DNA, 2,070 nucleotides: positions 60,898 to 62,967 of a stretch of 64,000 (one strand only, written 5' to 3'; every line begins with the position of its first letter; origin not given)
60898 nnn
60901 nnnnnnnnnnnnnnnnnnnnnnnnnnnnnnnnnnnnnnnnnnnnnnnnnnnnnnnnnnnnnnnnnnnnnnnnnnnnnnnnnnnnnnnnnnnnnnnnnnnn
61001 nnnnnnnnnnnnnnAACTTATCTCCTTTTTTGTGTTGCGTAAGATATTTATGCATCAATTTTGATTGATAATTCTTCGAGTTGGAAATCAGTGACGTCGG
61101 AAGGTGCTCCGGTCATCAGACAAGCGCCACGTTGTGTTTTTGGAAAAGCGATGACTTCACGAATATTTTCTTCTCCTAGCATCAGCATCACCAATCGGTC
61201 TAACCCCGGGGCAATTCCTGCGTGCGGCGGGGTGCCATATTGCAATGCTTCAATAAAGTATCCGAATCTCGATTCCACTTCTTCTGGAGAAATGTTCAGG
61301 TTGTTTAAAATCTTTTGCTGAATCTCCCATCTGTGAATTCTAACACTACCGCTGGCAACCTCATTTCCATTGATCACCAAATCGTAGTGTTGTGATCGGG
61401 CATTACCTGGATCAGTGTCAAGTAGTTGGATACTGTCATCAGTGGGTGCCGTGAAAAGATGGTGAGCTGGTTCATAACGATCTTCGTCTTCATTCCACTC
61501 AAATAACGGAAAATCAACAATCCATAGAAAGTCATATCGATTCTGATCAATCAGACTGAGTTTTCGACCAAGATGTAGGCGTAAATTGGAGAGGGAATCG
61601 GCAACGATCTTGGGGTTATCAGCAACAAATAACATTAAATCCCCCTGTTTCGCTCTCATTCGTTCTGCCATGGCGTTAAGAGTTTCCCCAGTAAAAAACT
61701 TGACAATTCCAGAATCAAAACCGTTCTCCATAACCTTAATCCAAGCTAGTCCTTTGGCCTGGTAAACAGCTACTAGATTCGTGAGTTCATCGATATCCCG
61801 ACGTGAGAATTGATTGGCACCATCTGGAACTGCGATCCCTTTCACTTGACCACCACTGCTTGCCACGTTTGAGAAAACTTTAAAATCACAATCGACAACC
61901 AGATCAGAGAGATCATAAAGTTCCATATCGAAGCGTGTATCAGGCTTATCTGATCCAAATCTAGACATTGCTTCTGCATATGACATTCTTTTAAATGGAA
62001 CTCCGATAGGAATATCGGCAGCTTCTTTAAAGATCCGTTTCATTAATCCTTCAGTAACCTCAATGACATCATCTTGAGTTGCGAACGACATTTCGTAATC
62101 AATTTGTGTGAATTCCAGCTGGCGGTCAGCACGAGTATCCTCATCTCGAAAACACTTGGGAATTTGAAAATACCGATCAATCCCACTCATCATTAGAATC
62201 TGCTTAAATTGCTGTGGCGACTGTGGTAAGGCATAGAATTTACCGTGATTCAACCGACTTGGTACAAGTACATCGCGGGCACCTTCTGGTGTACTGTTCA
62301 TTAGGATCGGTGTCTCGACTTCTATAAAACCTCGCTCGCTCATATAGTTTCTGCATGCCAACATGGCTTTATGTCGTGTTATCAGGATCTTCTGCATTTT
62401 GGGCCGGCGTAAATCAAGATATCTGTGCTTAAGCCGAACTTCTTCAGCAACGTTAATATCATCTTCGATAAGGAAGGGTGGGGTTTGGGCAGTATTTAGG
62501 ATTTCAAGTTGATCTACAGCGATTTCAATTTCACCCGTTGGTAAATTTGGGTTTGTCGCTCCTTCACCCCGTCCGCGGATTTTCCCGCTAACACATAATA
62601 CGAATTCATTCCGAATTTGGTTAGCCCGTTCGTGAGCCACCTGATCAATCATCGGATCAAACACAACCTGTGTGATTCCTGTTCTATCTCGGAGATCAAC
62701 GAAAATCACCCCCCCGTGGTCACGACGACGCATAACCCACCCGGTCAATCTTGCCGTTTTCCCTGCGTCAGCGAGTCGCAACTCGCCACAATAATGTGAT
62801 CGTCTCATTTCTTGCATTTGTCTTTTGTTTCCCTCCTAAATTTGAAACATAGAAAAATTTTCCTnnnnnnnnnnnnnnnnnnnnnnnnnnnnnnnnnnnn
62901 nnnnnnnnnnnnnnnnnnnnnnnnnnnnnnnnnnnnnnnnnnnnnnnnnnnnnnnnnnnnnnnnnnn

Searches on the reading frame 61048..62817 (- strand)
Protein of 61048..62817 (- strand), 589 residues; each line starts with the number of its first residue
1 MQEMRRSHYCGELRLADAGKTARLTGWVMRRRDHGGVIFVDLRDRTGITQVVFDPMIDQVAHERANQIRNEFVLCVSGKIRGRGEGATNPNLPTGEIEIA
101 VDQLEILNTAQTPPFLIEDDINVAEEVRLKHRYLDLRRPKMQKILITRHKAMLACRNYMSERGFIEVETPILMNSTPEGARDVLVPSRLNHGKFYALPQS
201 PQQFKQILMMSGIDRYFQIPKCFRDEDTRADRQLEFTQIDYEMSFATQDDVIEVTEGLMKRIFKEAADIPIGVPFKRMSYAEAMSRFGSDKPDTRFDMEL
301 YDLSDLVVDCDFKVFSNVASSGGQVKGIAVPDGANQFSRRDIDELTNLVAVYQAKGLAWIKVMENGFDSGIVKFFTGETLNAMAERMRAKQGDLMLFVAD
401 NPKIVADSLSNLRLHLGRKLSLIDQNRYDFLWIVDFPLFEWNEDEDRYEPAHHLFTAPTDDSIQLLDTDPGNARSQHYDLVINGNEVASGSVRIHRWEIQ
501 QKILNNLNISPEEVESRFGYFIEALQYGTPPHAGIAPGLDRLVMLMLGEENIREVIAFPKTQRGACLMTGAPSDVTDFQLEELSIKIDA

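Call 94: search_protein_families(library=pfam, proteins=[window:61048-62817:-], max_evalue=0.001)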
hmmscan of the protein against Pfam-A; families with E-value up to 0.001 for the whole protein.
window:61048-62817:- (589 aa): 3 families
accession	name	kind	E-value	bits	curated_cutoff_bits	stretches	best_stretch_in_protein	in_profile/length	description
PF00152.25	tRNA-synt_2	-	4.6e-119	397.5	25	1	125-562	2-308/308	tRNA synthetases class II (D, K and N)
PF02938.19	GAD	-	3.9e-29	101.2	23.4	1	315-409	1-95/95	GAD domain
PF01336.31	tRNA_anti-codon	-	4.9e-18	65.3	27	1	23-107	2-75/75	OB-fold nucleic acid binding domain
